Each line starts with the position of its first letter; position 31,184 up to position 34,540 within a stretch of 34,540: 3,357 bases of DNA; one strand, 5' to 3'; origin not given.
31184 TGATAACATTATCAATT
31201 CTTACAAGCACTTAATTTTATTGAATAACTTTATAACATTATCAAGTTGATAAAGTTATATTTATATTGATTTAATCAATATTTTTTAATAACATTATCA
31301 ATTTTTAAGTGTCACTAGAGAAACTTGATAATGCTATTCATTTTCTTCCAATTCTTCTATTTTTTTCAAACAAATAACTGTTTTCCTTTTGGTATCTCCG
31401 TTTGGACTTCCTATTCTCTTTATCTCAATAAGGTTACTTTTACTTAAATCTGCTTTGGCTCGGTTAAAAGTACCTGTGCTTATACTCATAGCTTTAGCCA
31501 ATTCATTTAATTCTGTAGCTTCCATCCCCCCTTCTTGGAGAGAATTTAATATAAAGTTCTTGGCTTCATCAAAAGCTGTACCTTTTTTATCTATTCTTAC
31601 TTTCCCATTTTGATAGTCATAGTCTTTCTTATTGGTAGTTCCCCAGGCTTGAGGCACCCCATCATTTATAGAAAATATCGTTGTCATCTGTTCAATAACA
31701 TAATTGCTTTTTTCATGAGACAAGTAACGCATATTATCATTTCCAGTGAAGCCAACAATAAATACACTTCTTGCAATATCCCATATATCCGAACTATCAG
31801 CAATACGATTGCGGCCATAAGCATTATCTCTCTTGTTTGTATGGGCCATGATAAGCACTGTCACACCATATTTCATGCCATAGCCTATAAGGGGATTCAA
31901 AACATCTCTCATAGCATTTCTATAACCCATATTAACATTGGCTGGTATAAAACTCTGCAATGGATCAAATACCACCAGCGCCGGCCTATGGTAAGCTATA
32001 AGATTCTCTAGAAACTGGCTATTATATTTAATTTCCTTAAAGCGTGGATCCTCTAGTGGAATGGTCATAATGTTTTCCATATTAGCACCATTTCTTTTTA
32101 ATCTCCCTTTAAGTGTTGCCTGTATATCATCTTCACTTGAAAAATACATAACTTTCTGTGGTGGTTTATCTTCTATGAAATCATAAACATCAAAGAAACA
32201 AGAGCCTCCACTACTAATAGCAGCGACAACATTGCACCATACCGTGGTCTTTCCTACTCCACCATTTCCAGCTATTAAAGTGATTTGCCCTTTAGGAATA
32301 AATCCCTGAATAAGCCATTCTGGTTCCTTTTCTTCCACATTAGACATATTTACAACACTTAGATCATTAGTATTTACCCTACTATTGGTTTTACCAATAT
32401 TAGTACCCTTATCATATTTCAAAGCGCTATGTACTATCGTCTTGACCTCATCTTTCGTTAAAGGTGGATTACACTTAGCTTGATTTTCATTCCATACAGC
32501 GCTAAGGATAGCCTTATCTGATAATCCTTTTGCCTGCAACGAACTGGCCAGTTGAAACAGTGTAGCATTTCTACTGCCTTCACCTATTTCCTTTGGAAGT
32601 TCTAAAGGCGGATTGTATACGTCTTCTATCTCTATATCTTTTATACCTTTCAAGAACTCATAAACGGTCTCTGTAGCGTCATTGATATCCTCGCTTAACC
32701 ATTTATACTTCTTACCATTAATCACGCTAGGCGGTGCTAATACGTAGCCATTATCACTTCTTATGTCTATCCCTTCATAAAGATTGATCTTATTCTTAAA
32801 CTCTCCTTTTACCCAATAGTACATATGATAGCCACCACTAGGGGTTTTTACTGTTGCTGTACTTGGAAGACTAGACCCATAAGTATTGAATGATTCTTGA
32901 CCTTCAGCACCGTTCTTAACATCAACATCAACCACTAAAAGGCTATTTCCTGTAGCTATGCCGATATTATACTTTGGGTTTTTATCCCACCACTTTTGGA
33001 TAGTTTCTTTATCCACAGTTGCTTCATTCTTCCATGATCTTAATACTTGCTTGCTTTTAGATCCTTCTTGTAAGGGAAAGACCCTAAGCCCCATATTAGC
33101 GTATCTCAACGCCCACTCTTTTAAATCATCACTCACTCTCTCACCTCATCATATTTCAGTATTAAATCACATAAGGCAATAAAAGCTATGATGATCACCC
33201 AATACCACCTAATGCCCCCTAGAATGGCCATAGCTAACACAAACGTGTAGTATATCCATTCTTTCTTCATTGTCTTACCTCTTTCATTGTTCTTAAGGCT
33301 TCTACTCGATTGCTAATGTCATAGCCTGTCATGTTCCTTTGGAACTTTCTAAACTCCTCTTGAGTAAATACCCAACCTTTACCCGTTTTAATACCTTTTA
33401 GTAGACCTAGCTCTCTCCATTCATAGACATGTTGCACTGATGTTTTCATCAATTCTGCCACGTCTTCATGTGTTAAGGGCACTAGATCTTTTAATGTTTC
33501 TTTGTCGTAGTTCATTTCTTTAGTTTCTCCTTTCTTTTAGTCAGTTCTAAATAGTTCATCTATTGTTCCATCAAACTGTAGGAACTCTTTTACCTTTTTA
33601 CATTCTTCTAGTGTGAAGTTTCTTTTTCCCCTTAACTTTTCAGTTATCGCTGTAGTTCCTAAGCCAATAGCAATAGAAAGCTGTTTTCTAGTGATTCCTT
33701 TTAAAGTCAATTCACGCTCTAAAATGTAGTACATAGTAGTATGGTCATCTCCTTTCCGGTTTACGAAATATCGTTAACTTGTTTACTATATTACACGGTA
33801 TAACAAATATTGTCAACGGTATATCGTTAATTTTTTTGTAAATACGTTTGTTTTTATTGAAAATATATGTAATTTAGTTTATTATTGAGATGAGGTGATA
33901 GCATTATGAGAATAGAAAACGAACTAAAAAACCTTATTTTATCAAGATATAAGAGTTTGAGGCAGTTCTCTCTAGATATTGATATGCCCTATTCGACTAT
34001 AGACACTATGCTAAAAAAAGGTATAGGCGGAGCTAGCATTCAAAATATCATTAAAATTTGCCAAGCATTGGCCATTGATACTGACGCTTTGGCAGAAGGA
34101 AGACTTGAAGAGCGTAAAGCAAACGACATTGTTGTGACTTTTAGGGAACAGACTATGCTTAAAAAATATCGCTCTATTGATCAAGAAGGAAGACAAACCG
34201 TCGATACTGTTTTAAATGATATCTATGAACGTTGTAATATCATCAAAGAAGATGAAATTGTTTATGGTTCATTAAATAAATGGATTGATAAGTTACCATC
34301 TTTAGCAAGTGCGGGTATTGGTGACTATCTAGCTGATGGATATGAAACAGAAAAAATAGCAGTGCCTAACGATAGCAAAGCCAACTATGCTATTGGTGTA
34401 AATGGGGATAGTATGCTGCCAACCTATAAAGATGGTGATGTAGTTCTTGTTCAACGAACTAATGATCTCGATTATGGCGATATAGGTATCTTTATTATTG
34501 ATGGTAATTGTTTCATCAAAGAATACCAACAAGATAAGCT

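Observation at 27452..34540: PICI-like phage satellite (or late-gene-less prophage arm) inserted next to the pfl locus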

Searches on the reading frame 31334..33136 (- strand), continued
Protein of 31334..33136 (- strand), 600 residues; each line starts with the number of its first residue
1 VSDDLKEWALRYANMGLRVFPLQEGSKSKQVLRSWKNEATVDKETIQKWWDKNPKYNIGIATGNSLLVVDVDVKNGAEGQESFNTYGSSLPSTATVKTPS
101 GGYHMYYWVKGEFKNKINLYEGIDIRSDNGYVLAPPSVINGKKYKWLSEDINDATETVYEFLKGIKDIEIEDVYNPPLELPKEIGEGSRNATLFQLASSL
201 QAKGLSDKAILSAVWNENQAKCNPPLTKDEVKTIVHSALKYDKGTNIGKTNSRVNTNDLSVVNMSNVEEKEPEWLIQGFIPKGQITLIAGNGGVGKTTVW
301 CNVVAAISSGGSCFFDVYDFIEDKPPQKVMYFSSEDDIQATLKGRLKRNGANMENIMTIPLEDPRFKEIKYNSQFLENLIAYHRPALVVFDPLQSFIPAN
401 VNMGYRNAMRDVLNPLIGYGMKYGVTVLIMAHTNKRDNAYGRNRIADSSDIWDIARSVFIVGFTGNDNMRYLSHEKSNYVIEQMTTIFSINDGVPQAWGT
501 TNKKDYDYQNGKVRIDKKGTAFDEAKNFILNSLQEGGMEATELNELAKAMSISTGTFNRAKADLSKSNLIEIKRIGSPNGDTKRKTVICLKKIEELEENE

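Call 115: find_related_loci(query=window:31334-33136:-, collection=metagenome_contigs, flank=10000)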
Query window:31334-33136:- (600 aa) in metagenome_contigs; peptide patterns used: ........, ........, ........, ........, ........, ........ (x = any residue, [..] = any of these).
36 stretches matched a pattern; 5 encode a relative of the query (tblastn E <= 1e-3); 5 distinct loci.
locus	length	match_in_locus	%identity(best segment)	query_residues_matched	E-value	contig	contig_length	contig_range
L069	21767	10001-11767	53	12-590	0e+0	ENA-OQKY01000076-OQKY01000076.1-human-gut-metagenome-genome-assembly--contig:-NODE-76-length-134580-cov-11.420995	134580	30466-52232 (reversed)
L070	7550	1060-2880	44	5-592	2e-156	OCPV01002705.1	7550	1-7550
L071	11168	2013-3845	42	9-592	9e-154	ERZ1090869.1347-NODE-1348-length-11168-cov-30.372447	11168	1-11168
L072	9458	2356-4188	42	9-592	9e-154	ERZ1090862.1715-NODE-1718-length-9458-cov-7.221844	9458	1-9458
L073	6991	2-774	57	333-590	4e-41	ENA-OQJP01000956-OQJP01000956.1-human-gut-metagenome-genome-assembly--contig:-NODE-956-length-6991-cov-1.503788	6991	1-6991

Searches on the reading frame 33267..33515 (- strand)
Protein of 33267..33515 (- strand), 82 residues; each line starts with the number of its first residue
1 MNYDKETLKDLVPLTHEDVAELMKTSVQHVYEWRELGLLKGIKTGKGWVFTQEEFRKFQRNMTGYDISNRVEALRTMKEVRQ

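Call 8: search_protein_families(library=pfam, proteins=[window:33267-33515:-], max_evalue=0.1)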
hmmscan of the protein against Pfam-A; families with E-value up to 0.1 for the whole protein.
window:33267-33515:- (82 aa): 4 families
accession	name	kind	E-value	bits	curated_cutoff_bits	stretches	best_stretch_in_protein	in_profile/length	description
PF12728.13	HTH_17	-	2e-09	38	27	1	14-61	2-49/51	Helix-turn-helix domain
PF13545.12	HTH_Crp_2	-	0.04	14.3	27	0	12-31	21-40/70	Crp-like helix-turn-helix domain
PF13411.12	MerR_1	-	0.074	13.6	21.6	0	15-58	2-46/69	MerR HTH family regulatory protein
PF15684.10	AROS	-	0.09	13.8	27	0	17-60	83-126/129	Active regulator of SIRT1, or 40S ribosomal protein S19-binding 1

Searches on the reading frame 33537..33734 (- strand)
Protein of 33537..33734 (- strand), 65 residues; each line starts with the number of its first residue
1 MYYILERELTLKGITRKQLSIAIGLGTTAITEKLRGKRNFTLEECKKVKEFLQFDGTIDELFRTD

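Call 8: search_protein_families(library=pfam, proteins=[window:33537-33734:-], max_evalue=0.1)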
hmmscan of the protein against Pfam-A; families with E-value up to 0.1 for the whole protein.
window:33537-33734:- (65 aa): 3 families
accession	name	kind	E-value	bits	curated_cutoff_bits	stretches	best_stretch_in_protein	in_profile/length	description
PF01381.28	HTH_3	-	0.00064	20.1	23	1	8-53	4-49/55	Helix-turn-helix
PF13443.12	HTH_26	-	0.011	16.4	22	1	6-52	3-50/63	Cro/C1-type HTH DNA-binding domain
PF08667.16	BetR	-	0.08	13.5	21.6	1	20-53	29-62/148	BetR domain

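Call 14: list_cluster_members(proteins=[window:33537-33734:-, window:33267-33515:-, window:33133-33270:-, window:30852-31121:-, window:30380-30838:-, window:29516-29713:-, window:28897-29490:-, window:28284-28913:-, window:27616-27960:-, window:27041-27280:+])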
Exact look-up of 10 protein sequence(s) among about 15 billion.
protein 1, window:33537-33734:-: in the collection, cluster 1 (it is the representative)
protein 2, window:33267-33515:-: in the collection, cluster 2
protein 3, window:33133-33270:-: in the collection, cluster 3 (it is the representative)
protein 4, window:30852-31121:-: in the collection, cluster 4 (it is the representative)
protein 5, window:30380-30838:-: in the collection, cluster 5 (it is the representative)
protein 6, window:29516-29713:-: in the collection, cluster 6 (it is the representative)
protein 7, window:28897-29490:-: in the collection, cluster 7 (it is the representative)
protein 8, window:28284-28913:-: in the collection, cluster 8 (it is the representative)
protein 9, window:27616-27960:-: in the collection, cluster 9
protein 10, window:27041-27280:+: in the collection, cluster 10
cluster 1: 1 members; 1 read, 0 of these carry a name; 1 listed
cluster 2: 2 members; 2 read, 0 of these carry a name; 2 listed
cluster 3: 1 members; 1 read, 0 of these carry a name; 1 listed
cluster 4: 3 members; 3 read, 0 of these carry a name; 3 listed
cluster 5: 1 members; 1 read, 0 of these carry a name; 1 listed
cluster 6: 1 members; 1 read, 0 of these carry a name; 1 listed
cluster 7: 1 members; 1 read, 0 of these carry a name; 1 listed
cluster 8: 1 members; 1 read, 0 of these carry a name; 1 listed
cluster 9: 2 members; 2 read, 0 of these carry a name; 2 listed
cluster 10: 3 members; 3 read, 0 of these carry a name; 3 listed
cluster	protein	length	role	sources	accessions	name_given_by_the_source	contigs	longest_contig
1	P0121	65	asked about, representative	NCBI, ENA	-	-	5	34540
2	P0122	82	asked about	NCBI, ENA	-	-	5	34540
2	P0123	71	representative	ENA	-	-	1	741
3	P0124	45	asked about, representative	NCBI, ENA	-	-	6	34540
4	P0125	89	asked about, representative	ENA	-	-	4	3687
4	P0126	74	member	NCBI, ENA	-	-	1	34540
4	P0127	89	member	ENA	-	-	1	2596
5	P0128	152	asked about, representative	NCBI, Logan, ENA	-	-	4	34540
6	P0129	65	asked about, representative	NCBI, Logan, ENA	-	-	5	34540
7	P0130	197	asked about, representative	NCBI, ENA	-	-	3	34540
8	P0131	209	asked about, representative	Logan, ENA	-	-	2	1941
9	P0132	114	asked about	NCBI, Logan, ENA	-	-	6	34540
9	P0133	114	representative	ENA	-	-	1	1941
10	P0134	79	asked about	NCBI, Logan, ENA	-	-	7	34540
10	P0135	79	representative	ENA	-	-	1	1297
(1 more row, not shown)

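Call 15: find_encoding_contigs(protein=window:33537-33734:-, flank=10000, max_places=10)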
Protein window:33537-33734:- (65 aa): 4 contigs read that carry it; 4 places shown.
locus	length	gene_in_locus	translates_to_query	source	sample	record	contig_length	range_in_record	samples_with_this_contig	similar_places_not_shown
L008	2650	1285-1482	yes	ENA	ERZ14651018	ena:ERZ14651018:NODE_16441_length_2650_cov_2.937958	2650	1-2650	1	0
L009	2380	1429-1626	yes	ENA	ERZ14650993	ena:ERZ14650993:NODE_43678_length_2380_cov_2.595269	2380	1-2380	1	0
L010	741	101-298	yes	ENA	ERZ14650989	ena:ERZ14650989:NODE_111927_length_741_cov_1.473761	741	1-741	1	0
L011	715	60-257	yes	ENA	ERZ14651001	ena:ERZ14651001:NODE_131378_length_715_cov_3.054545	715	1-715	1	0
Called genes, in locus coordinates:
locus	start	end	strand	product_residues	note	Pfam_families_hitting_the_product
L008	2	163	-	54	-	?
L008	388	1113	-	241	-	PF00717:Peptidase_S24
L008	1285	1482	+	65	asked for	-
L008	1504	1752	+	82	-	PF12728:HTH_17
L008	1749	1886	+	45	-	-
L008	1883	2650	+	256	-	?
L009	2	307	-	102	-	?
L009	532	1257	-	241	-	PF00717:Peptidase_S24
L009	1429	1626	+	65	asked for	-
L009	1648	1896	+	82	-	PF12728:HTH_17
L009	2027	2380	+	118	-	?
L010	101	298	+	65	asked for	-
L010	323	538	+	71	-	PF12728:HTH_17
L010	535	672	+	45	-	-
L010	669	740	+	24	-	?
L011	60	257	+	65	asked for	-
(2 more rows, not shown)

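Call 44: search_dna_similar(query=L009:532-1257:-, collection=phages, mode=protein, max_rows=12)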
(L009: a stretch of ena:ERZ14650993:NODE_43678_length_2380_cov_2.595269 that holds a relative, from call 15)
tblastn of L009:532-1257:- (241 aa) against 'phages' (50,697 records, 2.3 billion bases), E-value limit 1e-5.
Records with a match: 245; places in all: 247; records where one place covers at least 80% of the query: 80.
Best place of each record, by identity: <60% 245.
By first word of the organism name: Streptococcus 123; Staphylococcus 87; Enterococcus 13; Clostridium 5; Lactobacillus 4; Bacteriophage 3; Geobacillus 2; Faecalibacterium 2; Paenibacillus 2; Clostridioides 1; and 3 more.
By host as written in the record: Staphylococcus aureus 28; - 13; Staphylococcus pseudintermedius 8; Streptococcus pyogenes Alab49 3; Streptococcus dysgalactiae ERR085022 3; Streptococcus agalactiae 3; Streptococcus pyogenes 3; Enterococcus faecalis 62 2; and 153 more.
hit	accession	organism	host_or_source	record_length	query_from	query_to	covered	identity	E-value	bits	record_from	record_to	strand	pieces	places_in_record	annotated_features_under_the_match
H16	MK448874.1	Streptococcus phage Javan206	Streptococcus equinus JB1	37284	4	240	98%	34.3%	1e-23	104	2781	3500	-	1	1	CI-like repressor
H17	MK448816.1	Streptococcus phage Javan589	Streptococcus suis T15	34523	4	240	98%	33.1%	2e-21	98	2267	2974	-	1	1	CI-like repressor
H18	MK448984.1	Streptococcus phage Javan562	Streptococcus suis ERR120115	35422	4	240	98%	33.1%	2e-21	98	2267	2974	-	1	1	CI-like repressor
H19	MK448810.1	Streptococcus phage Javan573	Streptococcus suis LS1C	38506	4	240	98%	32.7%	3e-21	97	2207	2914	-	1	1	CI-like repressor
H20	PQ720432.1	Streptococcus phage Clyde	Streptococcus suis 21171_DNR38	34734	4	240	98%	32.7%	1e-20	96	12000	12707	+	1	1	CI-like repressor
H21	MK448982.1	Streptococcus phage Javan554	Streptococcus suis 89-3576-3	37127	4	240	98%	32.1%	2e-20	95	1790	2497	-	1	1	CI-like repressor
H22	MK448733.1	Streptococcus phage Javan345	Streptococcus oralis 65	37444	4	240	98%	32.0%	8e-20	94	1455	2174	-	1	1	CI-like repressor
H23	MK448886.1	Streptococcus phage Javan254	Streptococcus himalayensis HTS2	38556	4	241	99%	30.9%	1e-13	76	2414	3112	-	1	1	putative cI-like repressor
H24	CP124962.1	Enterococcus phage 1_EfsC1_EF62phi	Enterococcus faecalis EfsC1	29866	1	237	98%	31.0%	9e-15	79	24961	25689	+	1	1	record has no annotation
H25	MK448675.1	Streptococcus phage Javan129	Streptococcus dysgalactiae ERR085005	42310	7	240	97%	31.0%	2e-8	60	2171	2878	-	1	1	transcriptional repressor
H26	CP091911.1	Enterococcus phage DPAraya-2022a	Enterococcus faecalis 94-1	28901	1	237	98%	30.6%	2e-14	77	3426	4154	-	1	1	record has no annotation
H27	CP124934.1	Enterococcus phage 1_EF62phi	Enterococcus faecalis EfsPF24-2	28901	1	237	98%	30.6%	2e-14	77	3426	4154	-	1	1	record has no annotation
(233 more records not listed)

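Call 47: search_protein_families(library=padloc, proteins=[L009:532-1257:-], max_evalue=0.1)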
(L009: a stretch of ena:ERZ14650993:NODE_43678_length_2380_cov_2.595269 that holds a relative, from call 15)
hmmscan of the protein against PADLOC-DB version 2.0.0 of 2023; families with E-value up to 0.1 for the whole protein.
L009:532-1257:- (241 aa): 0 families

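Call 88: search_solved_structures(query=L009:532-1257:-, max_evalue=0.001, show_alignments=2)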
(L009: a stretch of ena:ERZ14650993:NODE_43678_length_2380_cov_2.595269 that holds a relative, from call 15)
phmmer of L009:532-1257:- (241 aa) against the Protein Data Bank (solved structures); distinct sequences matched with E-value up to 0.001: 8.
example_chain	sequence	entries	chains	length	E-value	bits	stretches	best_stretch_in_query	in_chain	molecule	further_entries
1i4v_A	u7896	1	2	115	2.2e-05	27.3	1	139-238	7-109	UMUD' PROTEIN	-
1umu_A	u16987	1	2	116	2.4e-05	27.2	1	139-238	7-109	UMUD'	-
3k2z_A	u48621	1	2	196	3.3e-05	26.7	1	156-240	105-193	LexA repressor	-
1ay9_A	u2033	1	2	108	5.6e-05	26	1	142-238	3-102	UMUD PROTEIN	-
8gmt_B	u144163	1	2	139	0.0002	24.1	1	139-238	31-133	DNA polymerase V subunit UmuD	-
6a2r_A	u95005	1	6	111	0.00036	23.3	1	161-238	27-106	LexA repressor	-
6a2q_A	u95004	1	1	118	0.00042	23.1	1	161-238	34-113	LexA repressor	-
6a2s_A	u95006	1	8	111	0.00092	22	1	161-238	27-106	LexA repressor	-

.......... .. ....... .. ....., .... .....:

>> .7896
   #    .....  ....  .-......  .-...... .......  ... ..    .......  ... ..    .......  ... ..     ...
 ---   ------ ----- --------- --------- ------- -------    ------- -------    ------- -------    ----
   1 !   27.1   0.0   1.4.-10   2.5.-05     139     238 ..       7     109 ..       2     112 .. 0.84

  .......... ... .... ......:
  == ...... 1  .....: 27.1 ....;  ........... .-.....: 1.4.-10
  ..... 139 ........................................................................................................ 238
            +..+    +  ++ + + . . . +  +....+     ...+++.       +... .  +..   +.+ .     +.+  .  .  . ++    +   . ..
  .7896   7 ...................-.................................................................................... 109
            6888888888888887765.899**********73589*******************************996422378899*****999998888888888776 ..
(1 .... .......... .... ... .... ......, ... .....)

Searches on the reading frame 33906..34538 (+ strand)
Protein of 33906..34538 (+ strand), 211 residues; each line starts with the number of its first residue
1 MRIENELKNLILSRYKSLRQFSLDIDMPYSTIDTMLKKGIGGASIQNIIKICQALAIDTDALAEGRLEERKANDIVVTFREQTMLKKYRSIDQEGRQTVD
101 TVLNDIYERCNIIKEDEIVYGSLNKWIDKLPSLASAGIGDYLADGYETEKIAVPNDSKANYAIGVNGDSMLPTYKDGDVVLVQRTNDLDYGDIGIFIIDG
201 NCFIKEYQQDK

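Call 8: search_protein_families(library=pfam, proteins=[window:33906-34538:+], max_evalue=0.1)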
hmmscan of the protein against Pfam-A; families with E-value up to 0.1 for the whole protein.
window:33906-34538:+ (211 aa): 3 families
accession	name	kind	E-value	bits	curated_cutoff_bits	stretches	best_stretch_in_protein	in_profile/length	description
PF00717.28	Peptidase_S24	-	5.3e-15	55.6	23.3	1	134-210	6-85/116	Peptidase S24-like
PF13443.12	HTH_26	-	0.015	16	22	1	7-58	2-53/63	Cro/C1-type HTH DNA-binding domain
PF10502.14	Peptidase_S26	-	0.064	13.7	22.9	0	164-196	27-63/168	Signal peptidase, peptidase S26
